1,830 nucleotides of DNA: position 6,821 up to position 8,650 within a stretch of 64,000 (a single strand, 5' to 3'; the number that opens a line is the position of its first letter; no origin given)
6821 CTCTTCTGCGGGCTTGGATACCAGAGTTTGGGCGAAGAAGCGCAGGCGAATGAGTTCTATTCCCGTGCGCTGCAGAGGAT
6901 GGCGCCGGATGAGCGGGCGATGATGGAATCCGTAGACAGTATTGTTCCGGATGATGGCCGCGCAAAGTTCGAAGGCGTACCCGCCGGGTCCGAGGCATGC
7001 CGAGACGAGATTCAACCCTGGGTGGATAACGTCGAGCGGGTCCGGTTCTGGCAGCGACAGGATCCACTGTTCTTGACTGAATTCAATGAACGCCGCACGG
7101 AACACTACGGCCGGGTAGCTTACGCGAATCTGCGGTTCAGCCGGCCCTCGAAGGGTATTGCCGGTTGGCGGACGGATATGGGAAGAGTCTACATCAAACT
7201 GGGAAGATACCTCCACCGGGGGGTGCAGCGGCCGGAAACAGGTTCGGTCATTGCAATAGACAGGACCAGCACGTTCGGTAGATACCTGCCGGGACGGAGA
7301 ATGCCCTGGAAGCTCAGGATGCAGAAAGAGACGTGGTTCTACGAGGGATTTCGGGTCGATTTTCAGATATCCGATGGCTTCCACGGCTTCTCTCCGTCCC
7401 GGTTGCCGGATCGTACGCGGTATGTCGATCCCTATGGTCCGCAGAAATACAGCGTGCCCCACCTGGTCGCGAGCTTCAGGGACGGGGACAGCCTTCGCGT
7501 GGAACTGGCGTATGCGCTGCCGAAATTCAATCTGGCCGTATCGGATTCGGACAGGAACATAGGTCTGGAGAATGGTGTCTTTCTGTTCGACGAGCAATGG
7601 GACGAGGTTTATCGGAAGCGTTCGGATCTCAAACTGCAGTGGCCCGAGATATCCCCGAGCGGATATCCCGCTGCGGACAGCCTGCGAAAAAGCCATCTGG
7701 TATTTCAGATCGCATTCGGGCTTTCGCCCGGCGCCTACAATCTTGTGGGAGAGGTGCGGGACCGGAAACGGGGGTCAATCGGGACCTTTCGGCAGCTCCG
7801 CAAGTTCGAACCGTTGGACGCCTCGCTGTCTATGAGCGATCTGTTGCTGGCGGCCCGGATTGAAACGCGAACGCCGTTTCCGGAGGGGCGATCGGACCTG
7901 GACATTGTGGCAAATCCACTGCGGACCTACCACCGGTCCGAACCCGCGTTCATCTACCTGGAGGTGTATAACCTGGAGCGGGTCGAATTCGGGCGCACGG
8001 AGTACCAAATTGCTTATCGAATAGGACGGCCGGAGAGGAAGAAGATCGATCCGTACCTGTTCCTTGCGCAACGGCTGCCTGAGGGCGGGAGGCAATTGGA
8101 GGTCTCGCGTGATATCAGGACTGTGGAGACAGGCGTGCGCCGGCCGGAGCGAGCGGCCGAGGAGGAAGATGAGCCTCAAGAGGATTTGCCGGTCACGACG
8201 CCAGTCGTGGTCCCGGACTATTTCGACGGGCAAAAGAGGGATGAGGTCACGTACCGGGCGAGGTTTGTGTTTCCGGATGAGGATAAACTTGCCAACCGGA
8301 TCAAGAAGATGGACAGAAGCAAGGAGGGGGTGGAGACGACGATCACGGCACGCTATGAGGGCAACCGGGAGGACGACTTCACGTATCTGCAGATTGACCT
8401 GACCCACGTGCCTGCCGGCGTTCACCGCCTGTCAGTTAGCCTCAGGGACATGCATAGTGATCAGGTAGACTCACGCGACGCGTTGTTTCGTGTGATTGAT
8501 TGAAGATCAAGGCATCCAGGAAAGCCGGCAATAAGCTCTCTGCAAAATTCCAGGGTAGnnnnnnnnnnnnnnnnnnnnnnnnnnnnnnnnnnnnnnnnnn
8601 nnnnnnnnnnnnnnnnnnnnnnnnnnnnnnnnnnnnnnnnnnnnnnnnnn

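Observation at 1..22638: Array of seven TPR plus GWxTD-type exported paralogs in three subfamilies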

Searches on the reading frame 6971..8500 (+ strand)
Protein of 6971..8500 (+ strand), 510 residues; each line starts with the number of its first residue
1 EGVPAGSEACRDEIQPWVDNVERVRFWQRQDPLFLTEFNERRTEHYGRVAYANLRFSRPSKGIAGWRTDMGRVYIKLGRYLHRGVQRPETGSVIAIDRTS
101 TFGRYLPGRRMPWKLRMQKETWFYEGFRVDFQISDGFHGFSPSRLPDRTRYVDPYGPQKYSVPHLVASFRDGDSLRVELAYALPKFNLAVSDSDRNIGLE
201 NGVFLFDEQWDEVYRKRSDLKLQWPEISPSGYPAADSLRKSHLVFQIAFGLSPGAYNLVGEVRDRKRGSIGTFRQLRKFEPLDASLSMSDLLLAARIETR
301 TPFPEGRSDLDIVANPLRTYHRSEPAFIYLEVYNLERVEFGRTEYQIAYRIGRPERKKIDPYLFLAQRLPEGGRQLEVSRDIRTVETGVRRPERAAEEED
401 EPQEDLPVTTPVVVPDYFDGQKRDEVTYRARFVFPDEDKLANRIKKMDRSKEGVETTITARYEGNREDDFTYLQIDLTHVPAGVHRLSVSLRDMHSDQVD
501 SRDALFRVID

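Call 65: find_homologous_proteins(query=window:6971-8500:+, max_evalue=0.001)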
Query window:6971-8500:+ (510 aa): 338 proteins with E <= 0.001 among 8000 candidates; the best 120 are listed.
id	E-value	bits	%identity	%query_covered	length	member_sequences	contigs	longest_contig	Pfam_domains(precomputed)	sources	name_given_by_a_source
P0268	0.0e+0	1069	91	100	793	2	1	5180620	PF14559.13,PF13431.13,PF13414.13,PF13432.13,PF13428.13,PF13181.13,PF07719.24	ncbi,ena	-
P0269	0.0e+0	1033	89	100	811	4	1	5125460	PF14559.13,PF13431.13,PF13414.13,PF00515.35,PF13432.13,PF13428.13,PF13181.13,PF07719.24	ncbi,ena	-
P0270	4.4e-290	981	85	99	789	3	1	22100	PF14559.13,PF13431.13,PF13414.13,PF00515.35,PF13432.13,PF13428.13,PF13181.13,PF07719.24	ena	-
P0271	8.2e-290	980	84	100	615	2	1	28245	-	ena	-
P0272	5.7e-289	977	84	100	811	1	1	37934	PF14559.13,PF13414.13,PF00515.35,PF13432.13,PF13428.13,PF13181.13,PF07719.24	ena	-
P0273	3.6e-286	968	85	99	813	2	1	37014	PF14559.13,PF13431.13,PF13414.13,PF00515.35,PF13432.13,PF13181.13,PF07719.24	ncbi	-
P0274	2.6e-284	962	82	100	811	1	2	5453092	PF14559.13,PF13431.13,PF13414.13,PF00515.35,PF13432.13,PF13428.13,PF13181.13,PF07719.24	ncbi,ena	-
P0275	8.0e-274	927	80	100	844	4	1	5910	PF14559.13,PF13431.13,PF13414.13,PF00515.35,PF13432.13,PF13428.13,PF13181.13,PF07719.24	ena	-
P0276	3.4e-273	925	80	100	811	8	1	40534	PF14559.13,PF13431.13,PF13414.13,PF00515.35,PF13432.13,PF13428.13,PF13181.13,PF07719.24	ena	-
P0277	2.4e-267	906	84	92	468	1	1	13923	-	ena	-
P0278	4.9e-261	885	78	100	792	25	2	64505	PF14559.13,PF24575.2,PF13431.13,PF13414.13,PF00515.35,PF13432.13,PF13428.13,PF13181.13,PF07719.24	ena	-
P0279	1.0e-258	877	77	100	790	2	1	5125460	PF14559.13,PF13431.13,PF23914.2,PF13414.13,PF00515.35,PF13432.13,PF13428.13,PF13181.13,PF07719.24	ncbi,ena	-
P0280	3.8e-258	875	75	100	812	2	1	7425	PF14559.13,PF13431.13,PF13414.13,PF00515.35,PF13432.13,PF13428.13,PF13181.13,PF07719.24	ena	-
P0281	2.0e-257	873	77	97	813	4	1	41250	PF14559.13,PF13431.13,PF13414.13,PF13432.13,PF13428.13,PF13181.13,PF07719.24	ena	-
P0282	6.8e-254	861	76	100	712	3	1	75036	PF14559.13,PF13431.13,PF13414.13,PF00515.35,PF13432.13,PF13428.13,PF13181.13,PF07719.24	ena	-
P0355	8.6e-120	419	45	97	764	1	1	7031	PF14559.13,PF13414.13,PF20094.5,PF13181.13,PF07719.24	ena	-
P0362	1.8e-118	415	46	97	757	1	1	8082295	PF14559.13,PF13431.13,PF23914.2,PF13414.13,PF00515.35,PF13432.13,PF13428.13,PF13181.13,PF07719.24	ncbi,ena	-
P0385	7.1e-114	399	43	95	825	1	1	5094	PF14559.13,PF23914.2,PF13414.13,PF20094.5,PF13432.13,PF13428.13,PF13181.13,PF07719.24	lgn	-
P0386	8.6e-114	399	43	96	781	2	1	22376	PF14559.13,PF13431.13,PF23914.2,PF13414.13,PF20094.5,PF00515.35,PF13432.13,PF13428.13,PF07719.24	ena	-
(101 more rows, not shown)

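Call 66: find_encoding_contigs(protein=P0269, flank=10000, max_places=1)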
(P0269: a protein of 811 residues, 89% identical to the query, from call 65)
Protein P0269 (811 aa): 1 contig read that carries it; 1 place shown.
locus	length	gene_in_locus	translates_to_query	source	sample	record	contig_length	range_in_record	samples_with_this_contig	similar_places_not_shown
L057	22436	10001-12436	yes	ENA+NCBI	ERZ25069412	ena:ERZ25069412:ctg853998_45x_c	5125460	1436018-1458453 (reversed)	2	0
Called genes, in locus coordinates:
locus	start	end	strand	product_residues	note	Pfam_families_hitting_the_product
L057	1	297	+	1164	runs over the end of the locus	PF13414:TPR_11 (faint), PF14559:TPR_19 (faint), PF13431:TPR_17 (faint), PF20094:GWxTD_dom (faint)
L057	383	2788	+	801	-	PF12704:MacB_PCD, PF02687:FtsX, PF12704:MacB_PCD (weak), PF02687:FtsX (weak)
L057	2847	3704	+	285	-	PF00702:Hydrolase (faint), PF05116:S6PP (faint), PF08282:Hydrolase_3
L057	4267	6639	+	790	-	PF00515:TPR_1 (faint), PF07719:TPR_2 (faint), PF13181:TPR_8 (faint), PF13428:TPR_14 (faint), PF13432:TPR_16 (faint), PF14559:TPR_19 (faint), PF13431:TPR_17 (faint), PF13414:TPR_11, +1 more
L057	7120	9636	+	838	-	PF13431:TPR_17 (faint), PF00515:TPR_1 (weak), PF07719:TPR_2 (faint), PF13174:TPR_6 (faint), PF13176:TPR_7 (faint), PF13414:TPR_11 (weak), PF13424:TPR_12 (weak), PF13432:TPR_16 (weak), +5 more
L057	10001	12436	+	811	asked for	PF00515:TPR_1 (faint), PF07719:TPR_2 (faint), PF13181:TPR_8 (faint), PF13428:TPR_14 (faint), PF13432:TPR_16 (faint), PF14559:TPR_19 (faint), PF13414:TPR_11 (faint), PF13431:TPR_17 (faint)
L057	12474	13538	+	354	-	PF07250:Glyoxal_oxid_N (faint), PF24981:Beta-prop_ATRN-LZTR1 (faint), PF13418:Beta-prop_TYW4 (faint), PF01344:Kelch_1 (faint), PF13415:Beta-prop_FBX42, PF24681:Kelch_KLHDC2_KLHL20_DRC7 (weak)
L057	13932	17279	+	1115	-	PF13428:TPR_14 (faint), PF00515:TPR_1 (faint), PF07719:TPR_2 (faint), PF14559:TPR_19 (faint), PF12895:ANAPC3 (faint), PF13181:TPR_8 (faint), PF13414:TPR_11 (weak), PF13431:TPR_17 (faint)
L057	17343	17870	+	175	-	PF01663:Phosphodiest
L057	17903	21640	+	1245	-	PF13432:TPR_16 (faint), PF00515:TPR_1 (faint), PF13414:TPR_11 (faint), PF14559:TPR_19 (weak), PF23914:TPR_CcmH_CycH (faint), PF13431:TPR_17 (faint)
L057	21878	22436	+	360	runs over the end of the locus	PF13415:Beta-prop_FBX42 (faint), PF13418:Beta-prop_TYW4 (faint), PF24681:Kelch_KLHDC2_KLHL20_DRC7 (faint), PF24981:Beta-prop_ATRN-LZTR1 (faint), PF07250:Glyoxal_oxid_N (faint), PF07646:Kelch_2 (faint), PF01344:Kelch_1 (faint)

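Call 67: find_encoding_contigs(protein=P0362, flank=10000, max_places=1)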
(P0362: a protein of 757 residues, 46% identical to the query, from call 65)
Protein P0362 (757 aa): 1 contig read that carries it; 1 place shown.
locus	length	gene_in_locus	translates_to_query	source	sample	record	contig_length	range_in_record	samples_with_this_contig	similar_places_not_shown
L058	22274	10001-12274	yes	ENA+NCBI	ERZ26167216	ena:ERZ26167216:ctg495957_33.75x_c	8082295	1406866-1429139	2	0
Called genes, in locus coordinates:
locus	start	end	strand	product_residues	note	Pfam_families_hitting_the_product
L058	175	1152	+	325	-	PF01408:GFO_IDH_MocA, PF22725:GFO_IDH_MocA_C3, PF02894:GFO_IDH_MocA_C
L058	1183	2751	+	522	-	PF13231:PMT_2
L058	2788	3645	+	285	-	PF05721:PhyH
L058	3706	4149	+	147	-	PF00795:CN_hydrolase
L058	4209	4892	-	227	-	PF13613:HTH_Tnp_4, PF01609:DDE_Tnp_1, PF13359:DDE_Tnp_4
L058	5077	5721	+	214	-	-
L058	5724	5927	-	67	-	-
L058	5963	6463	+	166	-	PF13527:Acetyltransf_9 (weak), PF00583:Acetyltransf_1, PF13673:Acetyltransf_10, PF13508:Acetyltransf_7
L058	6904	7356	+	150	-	PF03473:MOSC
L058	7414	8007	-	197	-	-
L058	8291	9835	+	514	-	PF01103:Omp85 (weak)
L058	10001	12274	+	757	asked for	PF23914:TPR_CcmH_CycH (faint), PF00515:TPR_1 (faint), PF07719:TPR_2 (faint), PF13181:TPR_8 (faint), PF13414:TPR_11 (faint), PF13428:TPR_14 (faint), PF13431:TPR_17 (faint), PF13432:TPR_16 (faint), +1 more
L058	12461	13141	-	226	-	PF12146:Hydrolase_4 (faint), PF20408:Abhydrolase_11, PF12695:Abhydrolase_5 (weak)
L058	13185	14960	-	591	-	PF03781:FGE-sulfatase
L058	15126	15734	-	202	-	-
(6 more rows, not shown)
